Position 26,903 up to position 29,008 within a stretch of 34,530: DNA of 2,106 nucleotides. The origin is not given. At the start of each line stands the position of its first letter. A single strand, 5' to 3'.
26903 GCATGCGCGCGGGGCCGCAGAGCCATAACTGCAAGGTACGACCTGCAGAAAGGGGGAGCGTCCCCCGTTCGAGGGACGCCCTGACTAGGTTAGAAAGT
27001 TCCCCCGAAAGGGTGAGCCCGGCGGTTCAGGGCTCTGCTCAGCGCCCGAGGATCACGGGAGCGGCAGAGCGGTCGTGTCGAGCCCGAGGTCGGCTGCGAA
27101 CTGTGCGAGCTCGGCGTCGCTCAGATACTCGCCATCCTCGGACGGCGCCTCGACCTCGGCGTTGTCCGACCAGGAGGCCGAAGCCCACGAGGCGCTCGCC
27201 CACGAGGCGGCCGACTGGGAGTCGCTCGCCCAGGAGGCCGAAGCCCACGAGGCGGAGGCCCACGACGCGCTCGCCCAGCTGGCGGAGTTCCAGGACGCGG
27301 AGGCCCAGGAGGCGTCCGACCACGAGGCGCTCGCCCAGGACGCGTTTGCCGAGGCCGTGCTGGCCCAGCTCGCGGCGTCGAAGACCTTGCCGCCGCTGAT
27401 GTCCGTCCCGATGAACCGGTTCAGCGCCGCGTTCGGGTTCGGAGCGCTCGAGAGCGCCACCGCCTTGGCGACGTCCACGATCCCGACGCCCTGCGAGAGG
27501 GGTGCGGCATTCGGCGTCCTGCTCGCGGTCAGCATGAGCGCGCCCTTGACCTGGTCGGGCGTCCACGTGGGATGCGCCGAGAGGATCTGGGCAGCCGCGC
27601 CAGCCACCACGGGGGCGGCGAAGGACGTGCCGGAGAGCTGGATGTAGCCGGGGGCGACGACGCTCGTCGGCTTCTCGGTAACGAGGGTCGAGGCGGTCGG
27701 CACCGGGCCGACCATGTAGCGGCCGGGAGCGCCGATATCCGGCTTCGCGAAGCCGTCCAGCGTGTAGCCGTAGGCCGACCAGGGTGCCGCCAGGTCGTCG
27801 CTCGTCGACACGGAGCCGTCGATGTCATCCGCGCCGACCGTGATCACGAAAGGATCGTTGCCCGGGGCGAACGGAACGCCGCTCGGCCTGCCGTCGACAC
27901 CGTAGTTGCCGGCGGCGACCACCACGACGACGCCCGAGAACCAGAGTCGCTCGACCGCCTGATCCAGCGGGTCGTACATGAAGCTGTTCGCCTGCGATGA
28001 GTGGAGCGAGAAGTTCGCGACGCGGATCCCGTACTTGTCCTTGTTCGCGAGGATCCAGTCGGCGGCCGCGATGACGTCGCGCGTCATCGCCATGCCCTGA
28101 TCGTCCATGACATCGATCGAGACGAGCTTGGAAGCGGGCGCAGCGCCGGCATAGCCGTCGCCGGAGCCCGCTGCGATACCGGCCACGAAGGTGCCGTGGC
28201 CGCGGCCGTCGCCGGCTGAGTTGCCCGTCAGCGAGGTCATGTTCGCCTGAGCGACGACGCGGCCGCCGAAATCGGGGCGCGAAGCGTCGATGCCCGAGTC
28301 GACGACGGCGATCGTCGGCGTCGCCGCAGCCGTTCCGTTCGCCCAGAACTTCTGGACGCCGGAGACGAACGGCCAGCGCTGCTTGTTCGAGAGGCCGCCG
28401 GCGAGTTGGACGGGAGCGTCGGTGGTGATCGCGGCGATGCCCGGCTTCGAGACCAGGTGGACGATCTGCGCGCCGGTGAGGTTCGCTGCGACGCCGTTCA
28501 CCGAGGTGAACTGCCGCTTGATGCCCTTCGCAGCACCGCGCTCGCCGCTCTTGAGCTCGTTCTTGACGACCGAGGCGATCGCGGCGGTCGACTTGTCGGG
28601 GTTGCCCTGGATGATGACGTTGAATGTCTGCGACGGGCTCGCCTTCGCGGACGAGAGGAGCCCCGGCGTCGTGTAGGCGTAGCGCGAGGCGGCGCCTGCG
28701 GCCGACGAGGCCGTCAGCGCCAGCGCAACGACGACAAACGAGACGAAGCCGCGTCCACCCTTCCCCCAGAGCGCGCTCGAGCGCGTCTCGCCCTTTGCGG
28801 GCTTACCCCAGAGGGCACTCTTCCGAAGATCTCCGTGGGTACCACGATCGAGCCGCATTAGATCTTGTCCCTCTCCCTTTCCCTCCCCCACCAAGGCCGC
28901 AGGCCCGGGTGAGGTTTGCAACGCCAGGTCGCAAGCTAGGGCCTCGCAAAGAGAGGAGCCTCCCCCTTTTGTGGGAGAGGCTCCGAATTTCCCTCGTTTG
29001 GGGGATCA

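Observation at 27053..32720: Tandem array of three S8 subtilase paralogues sharing an unusual three-part architecture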

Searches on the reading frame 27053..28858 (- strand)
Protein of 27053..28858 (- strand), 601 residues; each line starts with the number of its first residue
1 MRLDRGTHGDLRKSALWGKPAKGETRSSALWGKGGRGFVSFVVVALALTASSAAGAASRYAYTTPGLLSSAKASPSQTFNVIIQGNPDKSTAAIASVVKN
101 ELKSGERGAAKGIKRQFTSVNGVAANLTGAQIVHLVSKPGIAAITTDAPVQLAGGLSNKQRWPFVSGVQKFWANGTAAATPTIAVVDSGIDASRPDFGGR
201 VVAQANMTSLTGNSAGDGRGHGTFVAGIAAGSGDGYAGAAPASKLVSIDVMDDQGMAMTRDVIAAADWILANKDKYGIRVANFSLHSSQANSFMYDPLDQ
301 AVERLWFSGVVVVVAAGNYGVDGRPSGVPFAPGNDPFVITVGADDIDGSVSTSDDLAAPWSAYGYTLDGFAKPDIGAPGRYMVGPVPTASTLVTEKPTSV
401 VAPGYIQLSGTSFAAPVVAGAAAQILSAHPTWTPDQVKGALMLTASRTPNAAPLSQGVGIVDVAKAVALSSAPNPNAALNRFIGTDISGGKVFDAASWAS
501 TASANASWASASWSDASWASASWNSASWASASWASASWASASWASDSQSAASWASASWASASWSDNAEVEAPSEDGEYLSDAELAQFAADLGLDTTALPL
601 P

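Call 4: search_protein_families(library=pfam, proteins=[window:27053-28858:-], max_evalue=0.1)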
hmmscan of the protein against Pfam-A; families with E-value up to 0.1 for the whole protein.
window:27053-28858:- (601 aa): 2 families
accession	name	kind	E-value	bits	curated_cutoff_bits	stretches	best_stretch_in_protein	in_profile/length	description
PF00082.27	Peptidase_S8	-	3.3e-45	155.1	21.8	1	181-459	4-288/288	Subtilase family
PF05922.21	Inhibitor_I9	-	0.00016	22.7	21.2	1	87-152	16-81/82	Peptidase inhibitor I9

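Call 5: search_protein_families(library=ncbifam, proteins=[window:27053-28858:-], max_evalue=0.1)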
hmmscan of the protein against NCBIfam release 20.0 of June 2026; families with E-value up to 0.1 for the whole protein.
window:27053-28858:- (601 aa): 8 families
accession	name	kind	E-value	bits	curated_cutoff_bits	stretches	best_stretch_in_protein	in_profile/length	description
TIGR03921.1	T7SS_mycosin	equivalog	2.5e-39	135.4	278.75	1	170-479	5-297/353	type VII secretion-associated serine protease mycosin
NF042956.1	IteS_antiphage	equivalog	1.1e-10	40.5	900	1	125-446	205-533/747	S8 family anti-phage peptidase IteS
NF049966.1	QH_SP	equivalog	3.6e-10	39.6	165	1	183-320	2-126/219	subtilisin-like serine protease QhpE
NF033595.1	denti_PrtP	equivalog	2.7e-09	36.2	300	1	282-468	343-503/606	dentilisin complex serine proteinase subunit PrtP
TIGR03895.1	protease_PatA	subfamily_domain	9.1e-09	34.6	421.05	1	221-511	1-263/606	PatA/PatG family cyanobactin maturation protease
NF040809.1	germ_prot_CspBA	exception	6.4e-06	24.1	1250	1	216-320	719-825/1099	bifunctional germination protease/germinant receptor pseudoprotease CspBA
NF040553.1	SGO_0316_fam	subfamily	0.00041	18.1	1400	1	217-332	356-477/1486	SGO_0316/SGO_0317 family LPXTG-anchored serine peptidase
NF040808.2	CspC_non_triad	exception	0.0013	17.2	675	1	212-320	160-278/556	bile acid germinant receptor pseudoprotease CspC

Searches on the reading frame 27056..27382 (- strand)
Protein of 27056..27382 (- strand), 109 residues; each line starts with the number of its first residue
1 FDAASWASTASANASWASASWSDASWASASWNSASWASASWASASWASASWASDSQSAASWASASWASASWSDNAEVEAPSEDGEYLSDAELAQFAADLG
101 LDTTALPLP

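Call 48: search_protein_families(library=pfam, proteins=[window:27056-27382:-], max_evalue=10)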
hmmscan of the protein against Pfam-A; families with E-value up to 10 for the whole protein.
seq(109 aa): 0 families
